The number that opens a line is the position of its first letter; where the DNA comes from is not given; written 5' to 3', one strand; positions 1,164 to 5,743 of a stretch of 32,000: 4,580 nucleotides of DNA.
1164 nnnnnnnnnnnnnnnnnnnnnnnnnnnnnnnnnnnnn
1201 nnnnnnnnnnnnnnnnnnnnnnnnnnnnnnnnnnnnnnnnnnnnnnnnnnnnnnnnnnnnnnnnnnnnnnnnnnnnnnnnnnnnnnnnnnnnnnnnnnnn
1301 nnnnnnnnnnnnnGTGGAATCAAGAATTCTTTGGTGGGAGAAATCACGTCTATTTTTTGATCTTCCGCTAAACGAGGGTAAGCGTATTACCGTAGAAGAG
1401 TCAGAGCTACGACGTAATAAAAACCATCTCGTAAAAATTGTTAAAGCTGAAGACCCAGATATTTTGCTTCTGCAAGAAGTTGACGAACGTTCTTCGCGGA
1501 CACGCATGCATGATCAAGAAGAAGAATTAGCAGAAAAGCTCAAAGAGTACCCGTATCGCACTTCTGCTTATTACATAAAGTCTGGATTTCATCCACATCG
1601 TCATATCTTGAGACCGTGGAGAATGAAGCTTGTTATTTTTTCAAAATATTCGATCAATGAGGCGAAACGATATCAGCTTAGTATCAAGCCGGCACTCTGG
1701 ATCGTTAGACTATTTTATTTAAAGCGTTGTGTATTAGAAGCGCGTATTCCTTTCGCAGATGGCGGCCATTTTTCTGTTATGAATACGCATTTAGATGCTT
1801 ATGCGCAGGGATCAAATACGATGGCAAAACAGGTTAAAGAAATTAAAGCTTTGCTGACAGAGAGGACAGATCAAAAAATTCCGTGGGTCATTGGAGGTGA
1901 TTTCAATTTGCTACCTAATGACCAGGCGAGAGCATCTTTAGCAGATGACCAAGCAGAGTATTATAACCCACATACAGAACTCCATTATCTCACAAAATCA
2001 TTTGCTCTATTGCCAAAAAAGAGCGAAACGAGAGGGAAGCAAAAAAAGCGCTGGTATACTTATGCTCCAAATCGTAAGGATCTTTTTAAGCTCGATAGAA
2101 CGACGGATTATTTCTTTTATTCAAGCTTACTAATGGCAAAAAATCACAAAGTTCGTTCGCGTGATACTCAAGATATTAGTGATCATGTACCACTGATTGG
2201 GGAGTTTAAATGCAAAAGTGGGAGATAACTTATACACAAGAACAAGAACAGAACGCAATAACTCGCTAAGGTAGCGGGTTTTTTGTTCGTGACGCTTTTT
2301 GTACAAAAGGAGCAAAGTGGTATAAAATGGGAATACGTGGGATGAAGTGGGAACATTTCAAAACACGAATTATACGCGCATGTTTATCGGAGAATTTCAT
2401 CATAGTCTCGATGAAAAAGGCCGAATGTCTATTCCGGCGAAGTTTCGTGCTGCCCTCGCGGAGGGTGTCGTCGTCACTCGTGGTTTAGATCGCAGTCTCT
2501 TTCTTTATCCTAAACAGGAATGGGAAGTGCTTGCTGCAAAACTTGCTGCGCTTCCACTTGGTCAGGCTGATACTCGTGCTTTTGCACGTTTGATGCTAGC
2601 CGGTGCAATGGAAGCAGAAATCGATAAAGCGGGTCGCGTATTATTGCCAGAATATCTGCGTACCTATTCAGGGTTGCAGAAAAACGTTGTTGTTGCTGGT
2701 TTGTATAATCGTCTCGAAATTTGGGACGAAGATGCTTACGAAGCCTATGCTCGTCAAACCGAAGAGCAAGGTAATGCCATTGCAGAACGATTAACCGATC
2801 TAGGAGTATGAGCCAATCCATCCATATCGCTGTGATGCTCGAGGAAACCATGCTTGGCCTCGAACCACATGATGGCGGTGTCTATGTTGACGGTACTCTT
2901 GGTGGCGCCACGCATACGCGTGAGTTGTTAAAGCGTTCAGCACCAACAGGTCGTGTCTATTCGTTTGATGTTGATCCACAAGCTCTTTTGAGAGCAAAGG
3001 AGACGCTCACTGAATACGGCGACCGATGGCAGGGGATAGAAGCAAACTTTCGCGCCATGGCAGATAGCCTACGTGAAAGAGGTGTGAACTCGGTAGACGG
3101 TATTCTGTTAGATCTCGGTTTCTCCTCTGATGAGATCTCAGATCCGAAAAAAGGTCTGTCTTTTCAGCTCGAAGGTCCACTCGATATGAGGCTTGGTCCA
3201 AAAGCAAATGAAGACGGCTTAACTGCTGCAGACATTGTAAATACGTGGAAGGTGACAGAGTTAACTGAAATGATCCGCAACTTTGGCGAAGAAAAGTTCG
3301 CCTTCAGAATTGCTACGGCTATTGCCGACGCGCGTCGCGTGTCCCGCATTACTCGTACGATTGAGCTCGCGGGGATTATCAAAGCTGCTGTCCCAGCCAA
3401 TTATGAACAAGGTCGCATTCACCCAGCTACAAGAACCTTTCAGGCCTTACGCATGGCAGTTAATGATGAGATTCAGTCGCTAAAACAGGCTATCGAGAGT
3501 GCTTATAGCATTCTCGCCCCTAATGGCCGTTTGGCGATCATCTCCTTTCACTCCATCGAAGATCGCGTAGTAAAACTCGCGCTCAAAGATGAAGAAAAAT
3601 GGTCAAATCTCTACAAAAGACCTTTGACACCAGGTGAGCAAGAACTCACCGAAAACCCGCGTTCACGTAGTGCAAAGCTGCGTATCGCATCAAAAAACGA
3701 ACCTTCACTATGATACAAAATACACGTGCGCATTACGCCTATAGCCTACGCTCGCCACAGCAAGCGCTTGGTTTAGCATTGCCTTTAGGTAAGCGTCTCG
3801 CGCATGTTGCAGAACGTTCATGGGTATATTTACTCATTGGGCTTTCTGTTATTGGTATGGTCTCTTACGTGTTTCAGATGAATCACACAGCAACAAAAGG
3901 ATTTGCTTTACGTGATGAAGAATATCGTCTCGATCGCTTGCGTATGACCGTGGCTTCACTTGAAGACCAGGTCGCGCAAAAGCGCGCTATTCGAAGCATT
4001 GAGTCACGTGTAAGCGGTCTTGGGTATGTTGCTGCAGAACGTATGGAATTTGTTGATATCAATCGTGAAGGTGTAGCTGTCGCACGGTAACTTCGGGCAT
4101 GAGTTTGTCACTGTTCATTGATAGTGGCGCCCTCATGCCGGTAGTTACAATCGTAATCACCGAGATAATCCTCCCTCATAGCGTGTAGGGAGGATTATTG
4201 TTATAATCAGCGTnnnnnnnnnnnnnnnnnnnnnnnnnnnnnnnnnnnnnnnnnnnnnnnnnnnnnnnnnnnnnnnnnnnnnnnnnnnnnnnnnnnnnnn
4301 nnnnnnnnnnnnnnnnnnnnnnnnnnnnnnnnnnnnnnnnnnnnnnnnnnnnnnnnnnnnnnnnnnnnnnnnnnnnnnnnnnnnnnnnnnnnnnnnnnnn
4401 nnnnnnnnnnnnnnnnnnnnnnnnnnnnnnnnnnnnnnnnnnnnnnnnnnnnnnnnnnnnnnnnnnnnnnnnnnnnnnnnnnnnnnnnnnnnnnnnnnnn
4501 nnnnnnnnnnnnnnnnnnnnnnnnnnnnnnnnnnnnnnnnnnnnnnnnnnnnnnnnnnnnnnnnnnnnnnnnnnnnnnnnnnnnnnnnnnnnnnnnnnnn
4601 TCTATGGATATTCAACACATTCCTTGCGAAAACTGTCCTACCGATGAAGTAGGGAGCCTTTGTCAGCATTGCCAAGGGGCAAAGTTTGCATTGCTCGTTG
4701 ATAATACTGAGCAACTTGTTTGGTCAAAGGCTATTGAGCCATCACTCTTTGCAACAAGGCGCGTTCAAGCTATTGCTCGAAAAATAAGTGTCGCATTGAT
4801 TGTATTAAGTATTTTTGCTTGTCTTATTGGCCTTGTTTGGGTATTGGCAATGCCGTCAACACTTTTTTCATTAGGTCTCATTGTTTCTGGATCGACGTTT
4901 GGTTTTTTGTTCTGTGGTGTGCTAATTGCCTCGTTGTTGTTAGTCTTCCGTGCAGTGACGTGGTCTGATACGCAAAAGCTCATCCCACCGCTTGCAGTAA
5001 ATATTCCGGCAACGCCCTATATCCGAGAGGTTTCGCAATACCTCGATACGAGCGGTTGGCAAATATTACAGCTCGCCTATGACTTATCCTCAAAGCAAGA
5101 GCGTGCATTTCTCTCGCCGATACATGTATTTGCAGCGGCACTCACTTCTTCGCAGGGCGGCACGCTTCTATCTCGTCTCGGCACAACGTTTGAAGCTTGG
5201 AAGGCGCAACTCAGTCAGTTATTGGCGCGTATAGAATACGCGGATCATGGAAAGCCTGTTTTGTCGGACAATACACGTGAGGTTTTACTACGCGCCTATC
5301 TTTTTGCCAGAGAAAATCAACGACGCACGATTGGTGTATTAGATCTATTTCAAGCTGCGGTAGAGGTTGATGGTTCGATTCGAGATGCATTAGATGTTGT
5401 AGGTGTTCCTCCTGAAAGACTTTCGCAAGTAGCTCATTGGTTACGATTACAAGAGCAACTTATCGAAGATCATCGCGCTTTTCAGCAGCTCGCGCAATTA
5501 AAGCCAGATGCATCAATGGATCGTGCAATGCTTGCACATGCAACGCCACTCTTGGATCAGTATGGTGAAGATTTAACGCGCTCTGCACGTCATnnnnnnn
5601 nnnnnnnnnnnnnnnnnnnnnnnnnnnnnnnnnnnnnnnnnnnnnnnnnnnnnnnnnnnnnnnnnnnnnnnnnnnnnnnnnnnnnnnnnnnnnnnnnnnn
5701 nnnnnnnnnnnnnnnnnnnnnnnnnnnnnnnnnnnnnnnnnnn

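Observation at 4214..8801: Membrane-tethered zinc-ribbon Clp/Hsp100 ATPase with an inactive D1 module, in an envelope operon at the usual ftsI/murE/murF position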

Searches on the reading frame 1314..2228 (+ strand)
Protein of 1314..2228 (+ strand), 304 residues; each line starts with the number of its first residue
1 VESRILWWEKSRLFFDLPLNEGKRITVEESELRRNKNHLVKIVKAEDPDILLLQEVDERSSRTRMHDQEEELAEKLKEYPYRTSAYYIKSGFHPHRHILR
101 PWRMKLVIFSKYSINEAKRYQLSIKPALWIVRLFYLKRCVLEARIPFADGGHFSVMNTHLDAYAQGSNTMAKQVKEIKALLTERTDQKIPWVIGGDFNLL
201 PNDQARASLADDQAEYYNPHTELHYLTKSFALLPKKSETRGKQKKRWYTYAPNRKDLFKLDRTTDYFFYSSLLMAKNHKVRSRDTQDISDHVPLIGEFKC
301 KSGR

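Call 3: search_protein_families(library=pfam, proteins=[window:1314-2228:+], max_evalue=0.01)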
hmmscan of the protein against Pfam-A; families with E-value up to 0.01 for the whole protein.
window:1314-2228:+ (304 aa): 2 families
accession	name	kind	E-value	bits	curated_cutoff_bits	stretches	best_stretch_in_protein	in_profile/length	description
PF03372.29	Exo_endo_phos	-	5.4e-14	52.9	24.5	1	34-291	17-225/225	Endonuclease/Exonuclease/phosphatase family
PF22669.2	Exo_endo_phos2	-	0.0023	18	27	1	137-294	114-285/288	Endonuclease/Exonuclease/phosphatase family 2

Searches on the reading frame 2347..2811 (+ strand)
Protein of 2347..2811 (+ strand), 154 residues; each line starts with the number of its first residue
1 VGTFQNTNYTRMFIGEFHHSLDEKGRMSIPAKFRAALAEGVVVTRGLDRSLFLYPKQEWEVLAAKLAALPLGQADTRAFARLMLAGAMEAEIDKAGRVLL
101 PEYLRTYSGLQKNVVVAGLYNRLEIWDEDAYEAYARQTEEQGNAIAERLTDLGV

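Call 3: search_protein_families(library=pfam, proteins=[window:2347-2811:+], max_evalue=0.01)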
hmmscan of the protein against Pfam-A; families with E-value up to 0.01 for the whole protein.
window:2347-2811:+ (154 aa): 1 family
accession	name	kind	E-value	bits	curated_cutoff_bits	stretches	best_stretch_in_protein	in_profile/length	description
PF02381.23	MraZ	-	1.2e-40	137.8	23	2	12-81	1-71/72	MraZ protein, putative antitoxin-like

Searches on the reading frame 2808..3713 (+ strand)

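Call 3: search_protein_families(library=pfam, proteins=[window:2808-3713:+], max_evalue=0.01)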
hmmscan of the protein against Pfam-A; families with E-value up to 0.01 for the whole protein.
window:2808-3713:+ (301 aa): 4 families
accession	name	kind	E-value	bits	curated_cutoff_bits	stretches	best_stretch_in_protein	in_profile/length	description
PF01795.25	Methyltransf_5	-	2.5e-94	316.6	27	1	4-296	2-308/309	MraW methylase family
PF06962.18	rRNA_methylase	-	0.0019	18.5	22.7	0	50-105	1-54/137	Putative rRNA methylase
PF13847.12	Methyltransf_31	-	0.003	17.7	27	0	32-70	13-51/145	Methyltransferase domain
PF08704.16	GCD14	-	0.0061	16.7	26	0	18-110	36-128/247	tRNA methyltransferase complex GCD14 subunit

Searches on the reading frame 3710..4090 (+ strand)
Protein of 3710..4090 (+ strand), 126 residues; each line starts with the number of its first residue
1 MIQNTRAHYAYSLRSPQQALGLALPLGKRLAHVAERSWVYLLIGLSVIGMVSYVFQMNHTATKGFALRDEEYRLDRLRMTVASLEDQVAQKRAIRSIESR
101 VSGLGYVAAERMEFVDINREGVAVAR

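Call 3: search_protein_families(library=pfam, proteins=[window:3710-4090:+], max_evalue=0.01)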
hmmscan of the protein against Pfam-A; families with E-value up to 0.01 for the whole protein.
window:3710-4090:+ (126 aa): 0 families

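Call 63: search_protein_families(library=ncbifam, proteins=[window:3710-4090:+], max_evalue=0.001)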
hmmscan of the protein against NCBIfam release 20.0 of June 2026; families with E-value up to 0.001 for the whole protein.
window:3710-4090:+ (126 aa): 1 family
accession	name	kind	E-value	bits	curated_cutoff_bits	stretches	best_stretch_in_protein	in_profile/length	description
NF053549.1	FtsL_Actino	equivalog_domain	3.3e-05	23.7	55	1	39-117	4-82/83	cell division protein FtsL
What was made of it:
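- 2347..4090 (+): Upstream context: mraZ (2347-2811), rsmH (2808-3713) and a 126-aa FtsL-like bitopic protein (3710-4090). NCBIfam FtsL_Actino scores 23.7 bits, below its cut-off (call 63).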

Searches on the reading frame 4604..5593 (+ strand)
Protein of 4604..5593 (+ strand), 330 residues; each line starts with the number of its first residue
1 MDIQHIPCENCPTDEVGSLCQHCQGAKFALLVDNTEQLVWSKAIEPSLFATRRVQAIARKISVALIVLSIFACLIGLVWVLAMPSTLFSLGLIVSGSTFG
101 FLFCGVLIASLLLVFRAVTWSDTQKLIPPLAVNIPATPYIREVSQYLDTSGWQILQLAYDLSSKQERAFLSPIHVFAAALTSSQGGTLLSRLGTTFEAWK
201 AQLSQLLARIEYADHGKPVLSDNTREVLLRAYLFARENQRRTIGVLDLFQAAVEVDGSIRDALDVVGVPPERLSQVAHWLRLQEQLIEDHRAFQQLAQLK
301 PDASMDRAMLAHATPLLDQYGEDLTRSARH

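Call 70: search_protein_representatives(protein=window:4604-5593:+)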
Query: 330 residues. Proteins with E-value up to 0.001 (for the whole library): 193; up to 1e-10: 105; up to 1e-30: 3. The best 150 are listed.
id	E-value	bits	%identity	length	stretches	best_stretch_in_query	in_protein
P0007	9.4e-62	225.6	39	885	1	1-330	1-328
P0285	3.4e-34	135.1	34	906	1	38-329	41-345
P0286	2.6e-31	125.6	32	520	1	6-329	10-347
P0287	1.1e-27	113.7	31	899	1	7-330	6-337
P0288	1.2e-26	110.3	33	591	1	15-328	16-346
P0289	8.0e-24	101.0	34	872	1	128-329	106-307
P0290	6.3e-23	98.1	33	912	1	97-328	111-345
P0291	1.4e-21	93.6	32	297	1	37-262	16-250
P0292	9.6e-21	90.9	29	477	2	142-328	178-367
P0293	1.1e-20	90.8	27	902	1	18-328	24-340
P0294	1.5e-20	90.2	29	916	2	141-329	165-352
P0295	1.8e-20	90.0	27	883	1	44-328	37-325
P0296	1.8e-20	90.0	28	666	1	11-328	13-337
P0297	2.1e-20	89.8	29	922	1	16-329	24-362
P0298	2.3e-20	89.7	34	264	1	8-246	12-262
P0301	2.5e-19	86.2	32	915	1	19-327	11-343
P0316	2.9e-17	79.5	26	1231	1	34-329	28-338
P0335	4.9e-15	72.2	30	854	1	142-330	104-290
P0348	4.9e-14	68.9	29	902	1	126-329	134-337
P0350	6.3e-14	68.5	31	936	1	143-327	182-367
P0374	1.0e-11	61.2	28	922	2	140-326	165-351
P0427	4.9e-07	45.9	25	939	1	143-329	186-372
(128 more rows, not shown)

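Call 72: list_cluster_members(proteins=[P0287, P0290, P0301, P0350, P0374, P0427, P0316, P0294, P0348, P0335])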
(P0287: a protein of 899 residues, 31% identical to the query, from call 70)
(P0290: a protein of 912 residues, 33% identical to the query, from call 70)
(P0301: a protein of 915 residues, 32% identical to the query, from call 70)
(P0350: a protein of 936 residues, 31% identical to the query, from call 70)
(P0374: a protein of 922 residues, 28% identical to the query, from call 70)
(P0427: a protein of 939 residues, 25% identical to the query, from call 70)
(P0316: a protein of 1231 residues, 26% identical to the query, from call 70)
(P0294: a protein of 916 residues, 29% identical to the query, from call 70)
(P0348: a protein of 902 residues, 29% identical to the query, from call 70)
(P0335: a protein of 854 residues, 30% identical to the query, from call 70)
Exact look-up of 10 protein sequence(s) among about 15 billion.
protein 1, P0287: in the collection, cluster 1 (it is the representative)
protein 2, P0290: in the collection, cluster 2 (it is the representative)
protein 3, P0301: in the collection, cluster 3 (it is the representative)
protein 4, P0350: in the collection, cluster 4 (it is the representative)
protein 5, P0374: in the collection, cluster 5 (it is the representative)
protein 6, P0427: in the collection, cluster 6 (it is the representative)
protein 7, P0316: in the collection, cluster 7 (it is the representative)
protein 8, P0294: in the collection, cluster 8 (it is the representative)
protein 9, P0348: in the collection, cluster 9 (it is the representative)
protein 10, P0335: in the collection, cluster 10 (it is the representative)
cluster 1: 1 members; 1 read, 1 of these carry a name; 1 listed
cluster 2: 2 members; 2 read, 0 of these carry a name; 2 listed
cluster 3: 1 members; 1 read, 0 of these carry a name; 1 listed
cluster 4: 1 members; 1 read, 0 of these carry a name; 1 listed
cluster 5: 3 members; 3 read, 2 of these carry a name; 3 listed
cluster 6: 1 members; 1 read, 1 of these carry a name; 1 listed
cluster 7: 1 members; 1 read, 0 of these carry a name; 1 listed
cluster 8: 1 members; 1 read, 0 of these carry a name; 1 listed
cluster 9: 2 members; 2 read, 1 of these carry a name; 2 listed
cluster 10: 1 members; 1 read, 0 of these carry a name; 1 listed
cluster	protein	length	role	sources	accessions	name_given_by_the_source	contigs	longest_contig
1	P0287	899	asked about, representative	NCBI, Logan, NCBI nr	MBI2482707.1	AAA family ATPase [Candidatus Uhrbacteria bacterium]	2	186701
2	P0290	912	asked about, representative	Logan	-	-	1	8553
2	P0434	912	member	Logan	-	-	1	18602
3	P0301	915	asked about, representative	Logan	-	-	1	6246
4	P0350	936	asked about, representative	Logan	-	-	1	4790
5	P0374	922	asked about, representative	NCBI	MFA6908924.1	MAG: AAA family ATPase [Patescibacteria group bacterium]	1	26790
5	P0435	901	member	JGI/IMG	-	ATP-dependent Clp protease ATP-binding subunit ClpC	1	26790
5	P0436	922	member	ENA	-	-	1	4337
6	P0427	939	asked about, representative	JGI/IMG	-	ATP-dependent Clp protease ATP-binding subunit ClpC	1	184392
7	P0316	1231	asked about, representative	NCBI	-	-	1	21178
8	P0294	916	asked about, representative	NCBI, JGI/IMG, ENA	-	-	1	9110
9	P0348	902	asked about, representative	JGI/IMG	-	ATP-dependent Clp protease ATP-binding subunit ClpC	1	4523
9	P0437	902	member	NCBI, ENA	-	-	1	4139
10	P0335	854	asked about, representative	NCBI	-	-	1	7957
